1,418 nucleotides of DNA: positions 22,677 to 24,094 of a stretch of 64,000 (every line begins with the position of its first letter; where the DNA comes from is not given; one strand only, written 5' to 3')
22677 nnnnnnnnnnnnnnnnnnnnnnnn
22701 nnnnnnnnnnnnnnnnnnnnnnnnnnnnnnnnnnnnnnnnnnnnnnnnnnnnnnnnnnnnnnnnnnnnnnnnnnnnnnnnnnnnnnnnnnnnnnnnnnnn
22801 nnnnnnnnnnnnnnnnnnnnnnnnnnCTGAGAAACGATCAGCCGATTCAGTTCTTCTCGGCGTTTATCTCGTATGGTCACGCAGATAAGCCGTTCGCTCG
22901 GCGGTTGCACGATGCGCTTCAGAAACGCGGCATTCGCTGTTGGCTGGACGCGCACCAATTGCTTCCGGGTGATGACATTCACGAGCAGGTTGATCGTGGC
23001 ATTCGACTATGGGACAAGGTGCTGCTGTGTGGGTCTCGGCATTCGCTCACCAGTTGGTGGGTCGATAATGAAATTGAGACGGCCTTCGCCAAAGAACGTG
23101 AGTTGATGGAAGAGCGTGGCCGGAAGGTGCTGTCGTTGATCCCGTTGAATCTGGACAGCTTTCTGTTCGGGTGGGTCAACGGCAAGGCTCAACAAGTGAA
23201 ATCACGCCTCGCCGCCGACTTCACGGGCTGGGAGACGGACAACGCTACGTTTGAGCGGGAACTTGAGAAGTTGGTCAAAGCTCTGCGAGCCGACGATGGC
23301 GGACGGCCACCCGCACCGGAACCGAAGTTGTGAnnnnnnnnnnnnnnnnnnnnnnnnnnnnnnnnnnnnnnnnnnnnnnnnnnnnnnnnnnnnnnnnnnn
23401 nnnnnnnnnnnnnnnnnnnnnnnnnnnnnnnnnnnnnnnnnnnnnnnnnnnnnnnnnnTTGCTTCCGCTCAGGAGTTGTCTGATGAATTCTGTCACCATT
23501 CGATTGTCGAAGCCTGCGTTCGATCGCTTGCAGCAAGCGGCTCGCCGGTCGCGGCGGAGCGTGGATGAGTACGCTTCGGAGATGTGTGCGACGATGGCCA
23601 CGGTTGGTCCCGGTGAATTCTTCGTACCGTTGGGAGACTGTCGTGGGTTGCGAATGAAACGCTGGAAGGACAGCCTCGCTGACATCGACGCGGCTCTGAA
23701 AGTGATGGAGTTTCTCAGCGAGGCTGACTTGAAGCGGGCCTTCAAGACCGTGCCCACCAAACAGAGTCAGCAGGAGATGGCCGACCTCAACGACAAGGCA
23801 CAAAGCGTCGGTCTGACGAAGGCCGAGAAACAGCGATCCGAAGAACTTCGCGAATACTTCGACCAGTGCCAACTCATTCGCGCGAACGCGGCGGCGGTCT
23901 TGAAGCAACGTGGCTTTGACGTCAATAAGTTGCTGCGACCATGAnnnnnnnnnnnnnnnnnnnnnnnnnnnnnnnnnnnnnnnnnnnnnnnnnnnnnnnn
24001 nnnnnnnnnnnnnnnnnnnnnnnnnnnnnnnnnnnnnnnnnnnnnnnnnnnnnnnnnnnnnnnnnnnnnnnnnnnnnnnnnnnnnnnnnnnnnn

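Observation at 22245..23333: Pentapeptide-repeat (DNA-mimic fold) fused to a TIR domain in a defence-island-like context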

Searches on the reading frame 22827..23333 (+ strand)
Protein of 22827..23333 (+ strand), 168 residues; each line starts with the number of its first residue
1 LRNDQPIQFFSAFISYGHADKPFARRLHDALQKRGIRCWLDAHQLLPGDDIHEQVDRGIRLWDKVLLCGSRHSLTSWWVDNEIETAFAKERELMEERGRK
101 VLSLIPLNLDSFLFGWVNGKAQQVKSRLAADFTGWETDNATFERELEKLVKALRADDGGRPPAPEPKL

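Call 38: search_solved_structures(query=window:22827-23333:+, max_evalue=1, show_alignments=5)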
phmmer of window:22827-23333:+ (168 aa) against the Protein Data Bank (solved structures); distinct sequences matched with E-value up to 1: 13.
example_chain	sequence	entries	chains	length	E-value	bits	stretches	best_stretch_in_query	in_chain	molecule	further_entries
7uwg_A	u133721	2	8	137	4.6e-06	29.5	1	10-90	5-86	Molecular chaperone Tir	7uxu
8g83_A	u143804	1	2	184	8.3e-06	28.7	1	10-90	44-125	NAD(+) hydrolase AbTIR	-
3h16_A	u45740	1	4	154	0.00014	24.7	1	12-90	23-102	TIR protein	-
7uxr_A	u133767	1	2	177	0.00036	23.3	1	10-90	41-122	TIR domain protein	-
6wt6_A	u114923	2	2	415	0.00063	22.5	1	9-83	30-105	Metazoan TIR-STING fusion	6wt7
4lzp_B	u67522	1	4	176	0.00082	22.2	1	10-88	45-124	Putative uncharacterized protein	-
4c7m_A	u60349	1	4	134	0.0012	21.7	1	12-88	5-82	Toll/interleukin-1 receptor domain-containing protein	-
4lqc_A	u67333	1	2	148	0.0023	20.7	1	10-88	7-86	TcpB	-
9mud_K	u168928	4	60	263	0.0095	18.7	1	11-91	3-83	Cat1 (CRISPR associated TIR 1) pentagonal filament | Cat1 (CRISPR associated TIR 1) pentagonal filament assembly | Cat1 (CRISPR-associated TIR 1)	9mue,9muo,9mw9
1fyv_A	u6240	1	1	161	0.073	15.8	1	8-96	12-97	TOLL-LIKE RECEPTOR 1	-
7nuw_A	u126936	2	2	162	0.074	15.8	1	8-96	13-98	Toll-like receptor 1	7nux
7nt7_A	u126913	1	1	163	0.075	15.8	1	8-96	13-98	Toll-like receptor 1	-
4om7_A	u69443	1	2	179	0.2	14.4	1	10-95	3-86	Toll-like receptor 6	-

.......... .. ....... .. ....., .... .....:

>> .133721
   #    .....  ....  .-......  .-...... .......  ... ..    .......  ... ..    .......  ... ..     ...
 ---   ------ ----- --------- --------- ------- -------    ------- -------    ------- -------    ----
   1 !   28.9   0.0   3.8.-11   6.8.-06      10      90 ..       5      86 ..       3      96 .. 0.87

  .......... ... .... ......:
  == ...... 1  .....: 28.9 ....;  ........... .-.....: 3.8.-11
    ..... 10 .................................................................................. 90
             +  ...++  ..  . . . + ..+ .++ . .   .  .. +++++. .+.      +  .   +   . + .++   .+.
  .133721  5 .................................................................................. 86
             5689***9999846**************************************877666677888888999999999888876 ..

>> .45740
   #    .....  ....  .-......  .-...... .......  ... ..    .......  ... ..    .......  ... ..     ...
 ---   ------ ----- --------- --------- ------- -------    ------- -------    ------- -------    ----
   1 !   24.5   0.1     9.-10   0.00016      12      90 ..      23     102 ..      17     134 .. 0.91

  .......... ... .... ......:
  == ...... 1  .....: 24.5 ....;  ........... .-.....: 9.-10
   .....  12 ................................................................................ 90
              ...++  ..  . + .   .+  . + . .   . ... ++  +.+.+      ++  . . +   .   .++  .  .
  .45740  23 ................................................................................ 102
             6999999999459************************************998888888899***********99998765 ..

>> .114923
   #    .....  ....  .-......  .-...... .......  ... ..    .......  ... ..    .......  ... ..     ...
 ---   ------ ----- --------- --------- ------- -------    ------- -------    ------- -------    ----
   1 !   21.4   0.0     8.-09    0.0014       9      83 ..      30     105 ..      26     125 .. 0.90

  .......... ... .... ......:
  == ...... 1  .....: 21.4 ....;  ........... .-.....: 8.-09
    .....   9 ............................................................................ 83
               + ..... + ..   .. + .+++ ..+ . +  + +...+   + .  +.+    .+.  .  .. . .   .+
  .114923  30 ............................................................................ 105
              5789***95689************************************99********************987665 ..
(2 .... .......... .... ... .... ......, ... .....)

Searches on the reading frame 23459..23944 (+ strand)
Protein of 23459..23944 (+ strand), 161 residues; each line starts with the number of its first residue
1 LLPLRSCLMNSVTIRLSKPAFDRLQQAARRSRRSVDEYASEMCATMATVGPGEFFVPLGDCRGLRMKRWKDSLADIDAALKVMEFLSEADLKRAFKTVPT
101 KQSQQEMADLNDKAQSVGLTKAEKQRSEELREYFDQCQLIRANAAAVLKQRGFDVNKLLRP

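Call 3: search_protein_families(library=pfam, proteins=[window:23459-23944:+], max_evalue=0.01)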
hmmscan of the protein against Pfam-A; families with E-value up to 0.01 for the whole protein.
window:23459-23944:+ (161 aa): 0 families

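Call 4: search_protein_families(library=padloc, proteins=[window:23459-23944:+], max_evalue=0.01)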
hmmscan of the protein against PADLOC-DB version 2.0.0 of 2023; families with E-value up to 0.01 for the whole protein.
window:23459-23944:+ (161 aa): 0 families

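Call 10: search_protein_families(library=ncbifam, proteins=[window:23459-23944:+], max_evalue=0.01)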
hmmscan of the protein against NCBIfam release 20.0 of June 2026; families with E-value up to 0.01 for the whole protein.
window:23459-23944:+ (161 aa): 0 families

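Call 72: search_protein_families(library=phrogs, proteins=[window:23459-23944:+], max_evalue=0.001)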
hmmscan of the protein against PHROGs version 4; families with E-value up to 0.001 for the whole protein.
window:23459-23944:+ (161 aa): 0 families

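Call 82: search_protein_families(library=pfam, proteins=[window:23459-23944:+], max_evalue=10)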
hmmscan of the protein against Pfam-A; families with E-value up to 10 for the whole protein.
window:23459-23944:+ (161 aa): 6 families
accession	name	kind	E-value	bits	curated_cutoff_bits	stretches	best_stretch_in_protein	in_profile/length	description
PF21983.2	NikA-like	-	0.013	16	27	1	12-43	7-38/72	Mobilization protein NikA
PF05979.17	DUF896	-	0.018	15.3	24.2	1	109-134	8-33/64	Bacterial protein of unknown function (DUF896)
PF03861.19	ANTAR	-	0.039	14.2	27.3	1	20-41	31-52/54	ANTAR domain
PF13801.11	Metal_resist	-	0.051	14.2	29.2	2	103-158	35-89/125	Heavy-metal resistance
PF15372.11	DUF4600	-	0.061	14.1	27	1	65-144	29-108/128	Domain of unknown function (DUF4600)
PF01402.27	RHH_1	-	0.1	13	20.5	1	12-35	2-25/39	Ribbon-helix-helix protein, copG family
